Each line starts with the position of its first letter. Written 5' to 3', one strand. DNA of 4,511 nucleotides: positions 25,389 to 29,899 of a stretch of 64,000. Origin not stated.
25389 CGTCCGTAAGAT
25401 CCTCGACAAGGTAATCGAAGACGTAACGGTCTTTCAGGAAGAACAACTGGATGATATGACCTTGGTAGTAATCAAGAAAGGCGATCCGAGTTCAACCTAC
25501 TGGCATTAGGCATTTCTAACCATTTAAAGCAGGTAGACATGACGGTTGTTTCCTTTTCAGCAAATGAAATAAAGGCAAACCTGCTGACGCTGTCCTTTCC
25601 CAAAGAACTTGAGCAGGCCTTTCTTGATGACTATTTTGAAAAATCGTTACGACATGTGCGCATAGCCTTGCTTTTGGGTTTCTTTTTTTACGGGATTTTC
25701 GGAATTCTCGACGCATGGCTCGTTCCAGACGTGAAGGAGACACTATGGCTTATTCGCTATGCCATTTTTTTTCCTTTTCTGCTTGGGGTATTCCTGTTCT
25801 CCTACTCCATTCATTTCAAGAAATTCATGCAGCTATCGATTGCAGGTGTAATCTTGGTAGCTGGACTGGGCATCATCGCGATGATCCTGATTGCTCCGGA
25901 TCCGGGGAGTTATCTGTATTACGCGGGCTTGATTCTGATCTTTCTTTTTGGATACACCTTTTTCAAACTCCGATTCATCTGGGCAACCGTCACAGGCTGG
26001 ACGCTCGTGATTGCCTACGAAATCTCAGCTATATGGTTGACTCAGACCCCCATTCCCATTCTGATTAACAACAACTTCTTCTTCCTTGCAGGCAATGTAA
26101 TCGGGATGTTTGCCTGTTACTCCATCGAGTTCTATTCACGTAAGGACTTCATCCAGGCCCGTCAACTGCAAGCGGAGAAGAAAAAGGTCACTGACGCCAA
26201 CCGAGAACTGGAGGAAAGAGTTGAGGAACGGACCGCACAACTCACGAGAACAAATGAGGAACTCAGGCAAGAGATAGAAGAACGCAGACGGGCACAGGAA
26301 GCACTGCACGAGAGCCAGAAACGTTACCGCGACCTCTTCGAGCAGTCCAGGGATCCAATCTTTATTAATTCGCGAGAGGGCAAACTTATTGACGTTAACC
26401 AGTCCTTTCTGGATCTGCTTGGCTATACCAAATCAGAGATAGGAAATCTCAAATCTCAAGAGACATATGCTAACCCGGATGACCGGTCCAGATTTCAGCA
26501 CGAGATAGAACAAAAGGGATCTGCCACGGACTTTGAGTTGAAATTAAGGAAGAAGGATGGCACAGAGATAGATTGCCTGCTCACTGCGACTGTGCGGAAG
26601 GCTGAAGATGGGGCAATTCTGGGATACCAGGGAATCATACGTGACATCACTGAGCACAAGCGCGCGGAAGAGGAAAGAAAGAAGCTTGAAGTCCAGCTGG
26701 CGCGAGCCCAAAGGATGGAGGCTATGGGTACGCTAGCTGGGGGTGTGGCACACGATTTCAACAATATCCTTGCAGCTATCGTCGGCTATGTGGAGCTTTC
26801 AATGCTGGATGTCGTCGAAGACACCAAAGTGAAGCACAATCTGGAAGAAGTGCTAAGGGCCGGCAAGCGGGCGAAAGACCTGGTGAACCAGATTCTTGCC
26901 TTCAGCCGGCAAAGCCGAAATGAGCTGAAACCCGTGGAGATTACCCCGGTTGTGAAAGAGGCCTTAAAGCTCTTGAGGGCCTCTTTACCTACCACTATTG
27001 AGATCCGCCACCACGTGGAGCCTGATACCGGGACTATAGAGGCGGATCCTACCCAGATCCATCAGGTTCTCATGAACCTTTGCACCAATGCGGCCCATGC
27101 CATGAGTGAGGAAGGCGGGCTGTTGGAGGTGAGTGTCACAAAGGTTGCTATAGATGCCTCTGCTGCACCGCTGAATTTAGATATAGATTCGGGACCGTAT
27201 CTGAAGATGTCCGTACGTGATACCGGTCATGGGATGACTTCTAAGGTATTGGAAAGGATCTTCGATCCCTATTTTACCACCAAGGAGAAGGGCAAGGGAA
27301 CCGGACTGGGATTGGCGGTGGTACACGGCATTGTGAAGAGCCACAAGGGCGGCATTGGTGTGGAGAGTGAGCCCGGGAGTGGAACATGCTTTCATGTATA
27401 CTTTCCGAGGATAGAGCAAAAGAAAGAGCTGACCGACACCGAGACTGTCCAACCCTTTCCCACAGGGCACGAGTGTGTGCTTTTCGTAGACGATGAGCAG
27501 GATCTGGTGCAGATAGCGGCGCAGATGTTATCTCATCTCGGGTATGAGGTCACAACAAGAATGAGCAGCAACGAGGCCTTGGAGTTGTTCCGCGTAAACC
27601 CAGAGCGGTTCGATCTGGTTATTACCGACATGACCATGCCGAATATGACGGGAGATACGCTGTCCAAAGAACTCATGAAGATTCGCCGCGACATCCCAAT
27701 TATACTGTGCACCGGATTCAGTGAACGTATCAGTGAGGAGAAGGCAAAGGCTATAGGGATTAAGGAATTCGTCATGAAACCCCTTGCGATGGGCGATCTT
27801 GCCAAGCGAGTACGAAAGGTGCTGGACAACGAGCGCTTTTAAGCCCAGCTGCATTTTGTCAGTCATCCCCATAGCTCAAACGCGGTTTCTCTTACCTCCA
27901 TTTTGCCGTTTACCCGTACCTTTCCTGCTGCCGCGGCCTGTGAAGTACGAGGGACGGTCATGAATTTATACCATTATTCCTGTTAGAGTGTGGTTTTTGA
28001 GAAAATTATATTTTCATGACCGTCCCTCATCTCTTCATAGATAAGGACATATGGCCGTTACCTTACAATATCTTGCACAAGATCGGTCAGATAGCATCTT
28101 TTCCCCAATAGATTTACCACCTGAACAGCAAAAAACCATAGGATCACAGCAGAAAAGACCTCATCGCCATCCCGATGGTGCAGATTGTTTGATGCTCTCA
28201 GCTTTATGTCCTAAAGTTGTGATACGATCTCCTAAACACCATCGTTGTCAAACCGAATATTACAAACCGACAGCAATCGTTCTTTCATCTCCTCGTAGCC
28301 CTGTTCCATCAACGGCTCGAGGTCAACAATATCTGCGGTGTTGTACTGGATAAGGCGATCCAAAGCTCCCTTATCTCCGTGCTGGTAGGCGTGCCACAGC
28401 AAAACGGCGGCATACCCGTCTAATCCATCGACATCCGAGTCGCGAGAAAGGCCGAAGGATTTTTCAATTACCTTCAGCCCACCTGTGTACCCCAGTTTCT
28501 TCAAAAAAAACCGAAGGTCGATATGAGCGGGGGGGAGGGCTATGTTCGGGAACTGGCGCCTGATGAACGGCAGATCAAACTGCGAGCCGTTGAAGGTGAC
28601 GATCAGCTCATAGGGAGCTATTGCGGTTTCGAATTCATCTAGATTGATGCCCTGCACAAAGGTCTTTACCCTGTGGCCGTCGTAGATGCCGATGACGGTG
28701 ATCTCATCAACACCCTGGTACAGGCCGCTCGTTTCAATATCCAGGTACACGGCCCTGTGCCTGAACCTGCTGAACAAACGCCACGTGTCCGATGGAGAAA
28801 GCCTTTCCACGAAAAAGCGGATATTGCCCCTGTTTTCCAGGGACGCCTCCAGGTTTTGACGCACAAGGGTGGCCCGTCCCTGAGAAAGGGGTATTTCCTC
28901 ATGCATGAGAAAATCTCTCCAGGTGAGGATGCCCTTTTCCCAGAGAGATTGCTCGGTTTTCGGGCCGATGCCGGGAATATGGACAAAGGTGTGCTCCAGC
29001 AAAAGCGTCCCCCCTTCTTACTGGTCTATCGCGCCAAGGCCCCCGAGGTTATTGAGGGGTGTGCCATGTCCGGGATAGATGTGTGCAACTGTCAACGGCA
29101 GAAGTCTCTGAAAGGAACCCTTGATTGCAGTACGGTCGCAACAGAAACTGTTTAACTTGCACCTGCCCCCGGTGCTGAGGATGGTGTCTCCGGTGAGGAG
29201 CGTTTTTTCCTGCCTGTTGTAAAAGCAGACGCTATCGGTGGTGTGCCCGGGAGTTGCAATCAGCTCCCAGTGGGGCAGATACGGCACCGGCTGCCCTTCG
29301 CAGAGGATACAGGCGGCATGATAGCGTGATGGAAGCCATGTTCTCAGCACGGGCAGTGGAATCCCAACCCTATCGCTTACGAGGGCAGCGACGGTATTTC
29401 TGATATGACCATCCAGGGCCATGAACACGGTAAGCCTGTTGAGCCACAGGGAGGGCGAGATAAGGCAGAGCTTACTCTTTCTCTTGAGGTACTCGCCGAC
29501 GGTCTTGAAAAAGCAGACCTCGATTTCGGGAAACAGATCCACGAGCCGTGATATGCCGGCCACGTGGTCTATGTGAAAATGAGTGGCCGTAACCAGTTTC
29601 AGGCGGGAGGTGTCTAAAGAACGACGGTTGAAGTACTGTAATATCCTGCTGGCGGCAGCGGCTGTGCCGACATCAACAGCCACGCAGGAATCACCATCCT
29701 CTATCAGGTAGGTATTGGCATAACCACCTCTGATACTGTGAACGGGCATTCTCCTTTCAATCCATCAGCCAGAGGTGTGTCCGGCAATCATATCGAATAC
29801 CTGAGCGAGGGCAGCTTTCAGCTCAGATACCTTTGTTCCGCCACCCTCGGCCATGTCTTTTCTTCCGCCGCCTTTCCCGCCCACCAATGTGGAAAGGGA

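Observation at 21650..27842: SiaB/SiaC/SiaA-like partner-switch module wired to a SAM methyltransferase fusion instead of a diguanylate cyclase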

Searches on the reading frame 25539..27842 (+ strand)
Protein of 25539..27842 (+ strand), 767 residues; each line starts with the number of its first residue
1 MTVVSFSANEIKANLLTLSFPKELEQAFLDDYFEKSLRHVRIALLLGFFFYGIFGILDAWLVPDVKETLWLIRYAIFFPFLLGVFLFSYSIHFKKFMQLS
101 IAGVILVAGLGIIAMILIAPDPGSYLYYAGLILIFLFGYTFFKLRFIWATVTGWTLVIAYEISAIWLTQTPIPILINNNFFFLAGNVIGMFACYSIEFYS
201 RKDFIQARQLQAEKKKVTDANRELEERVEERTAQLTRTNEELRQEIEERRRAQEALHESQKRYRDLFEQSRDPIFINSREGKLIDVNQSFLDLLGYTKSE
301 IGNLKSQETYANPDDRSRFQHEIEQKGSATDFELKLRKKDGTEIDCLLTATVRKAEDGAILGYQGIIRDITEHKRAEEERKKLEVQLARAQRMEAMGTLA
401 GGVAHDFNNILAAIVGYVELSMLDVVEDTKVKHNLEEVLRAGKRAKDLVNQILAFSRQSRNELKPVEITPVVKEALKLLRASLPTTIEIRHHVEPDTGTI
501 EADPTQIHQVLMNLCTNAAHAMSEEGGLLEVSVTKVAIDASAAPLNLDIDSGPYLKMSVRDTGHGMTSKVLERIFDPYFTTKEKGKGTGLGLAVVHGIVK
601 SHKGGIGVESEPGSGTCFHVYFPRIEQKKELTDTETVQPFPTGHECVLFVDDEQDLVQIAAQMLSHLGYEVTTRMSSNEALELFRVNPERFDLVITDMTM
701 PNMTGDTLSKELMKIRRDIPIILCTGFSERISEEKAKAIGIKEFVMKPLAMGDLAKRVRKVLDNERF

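Call 3: search_protein_families(library=pfam, proteins=[window:25539-27842:+], max_evalue=0.01)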
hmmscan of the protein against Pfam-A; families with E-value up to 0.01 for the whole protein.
window:25539-27842:+ (767 aa): 9 families
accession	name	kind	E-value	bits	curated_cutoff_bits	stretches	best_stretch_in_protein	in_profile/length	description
PF02518.31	HATPase_c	-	2.6e-23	83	26.4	1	503-624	2-109/111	Histidine kinase-, DNA gyrase B-, and HSP90-like ATPase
PF00072.30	Response_reg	-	8.6e-22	77.9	30.2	1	647-759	1-111/111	Response regulator receiver domain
PF13426.13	PAS_9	-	6.6e-18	65.3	27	1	272-372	2-103/103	PAS domain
PF00989.32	PAS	-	1.2e-13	51.5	22.6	1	262-370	2-113/113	PAS fold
PF13188.13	PAS_8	-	1.2e-10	41.3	21.8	1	262-316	2-53/65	PAS domain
PF00512.31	HisKA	-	8.4e-10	39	26.9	1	396-458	2-63/66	His Kinase A (phospho-acceptor) domain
PF08447.18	PAS_3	-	2.8e-09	37.5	25.6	1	284-367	2-89/89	PAS fold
PF08448.16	PAS_4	-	8.6e-09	36.1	23.1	1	267-375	1-110/110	PAS fold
PF15035.11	Rootletin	-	0.0058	17.1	36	1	208-302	61-153/188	Ciliary rootlet component, centrosome cohesion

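Call 4: search_protein_families(library=ncbifam, proteins=[window:25539-27842:+], max_evalue=0.01)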
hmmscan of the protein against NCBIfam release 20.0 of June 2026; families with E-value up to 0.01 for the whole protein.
window:25539-27842:+ (767 aa): 159 families (the best 25 are shown)
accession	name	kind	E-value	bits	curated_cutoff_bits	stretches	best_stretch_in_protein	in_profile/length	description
NF010411.0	PRK13837.1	equivalog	2.7e-108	363.1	647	1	367-765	421-815/828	two-component system VirA-like sensor kinase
NF010076.0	PRK13557.1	subfamily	1.4e-90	304.2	631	1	262-764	31-535/540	histidine kinase famiy protein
NF046020.1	HisKinCckABruc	equivalog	2.6e-90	303.5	1000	1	247-763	332-868/868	cell cycle histidine kinase CckA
NF046026.1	HisKinCckACaul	equivalog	8.7e-78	262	1000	1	281-762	206-676/678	cell cycle histidine kinase CckA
NF008468.0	PRK11360.1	equivalog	5e-66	223.3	646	1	208-630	218-614/616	two-component system sensor histidine kinase AtoS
NF052573.1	HisKinEspAMyxo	equivalog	1.3e-61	208.6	1400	1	246-715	243-701/755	serine histidine kinase EspA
NF052574.1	HisKinEspCMyxo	equivalog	3.5e-61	207.4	1200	1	242-714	269-733/785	serine histidine kinase EspC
NF008302.0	PRK11091.1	equivalog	3.5e-53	180.9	838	1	214-764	109-645/779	aerobic respiration two-component sensor histidine kinase ArcB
NF007688.0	PRK10364.1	equivalog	8e-49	166.6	479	1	373-630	217-457/460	two-component system sensor histidine kinase ZraS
TIGR02956.1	TMAO_torS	equivalog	7.2e-48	163.4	676.5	1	405-764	473-822/967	TMAO reductase system sensor histidine kinase/response regulator TorS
NF047466.1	hybrid_RR_LvrB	exception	5.7e-42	144.2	500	1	367-624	120-376/377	hybrid histidine kinase/response regulator LvrB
NF046044.1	PnpS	equivalog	3.6e-38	131.6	400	1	213-623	10-390/390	two-component system histidine kinase PnpS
NF038348.1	T2SS_HK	subfamily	7.4e-37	127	450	1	430-623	396-572/574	histidine kinase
NF041777.1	sens_FixL_Rhizob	equivalog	1.3e-35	123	850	1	245-624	107-481/485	sensor protein FixL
NF047874.1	MASE3_PAS_HK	subfamily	6e-35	121.1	560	1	198-630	216-631/655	MASE3 domain-containing sensor histidine kinase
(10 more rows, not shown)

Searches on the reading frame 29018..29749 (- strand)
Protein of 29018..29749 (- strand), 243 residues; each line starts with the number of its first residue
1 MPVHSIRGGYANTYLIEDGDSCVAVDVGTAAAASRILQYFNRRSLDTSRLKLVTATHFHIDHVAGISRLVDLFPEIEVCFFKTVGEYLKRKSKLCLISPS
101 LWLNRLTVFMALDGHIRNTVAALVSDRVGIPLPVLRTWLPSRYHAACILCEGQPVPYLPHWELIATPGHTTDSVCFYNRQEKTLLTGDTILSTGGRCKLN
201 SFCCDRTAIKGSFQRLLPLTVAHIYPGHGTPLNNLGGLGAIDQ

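Call 89: search_protein_families(library=pfam, proteins=[window:29018-29749:-], max_evalue=0.001)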
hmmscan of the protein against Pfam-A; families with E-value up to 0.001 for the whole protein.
window:29018-29749:- (243 aa): 3 families
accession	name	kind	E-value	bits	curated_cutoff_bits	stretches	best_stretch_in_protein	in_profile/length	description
PF00753.33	Lactamase_B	-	1e-18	68.5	22.7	2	8-75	3-69/196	Metallo-beta-lactamase superfamily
PF19583.5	ODP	-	1.5e-05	25.4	27.2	0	11-85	3-76/194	ODP family beta lactamase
PF12706.13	Lactamase_B_2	-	0.00013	22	27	1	44-99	25-81/200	Beta-lactamase superfamily domain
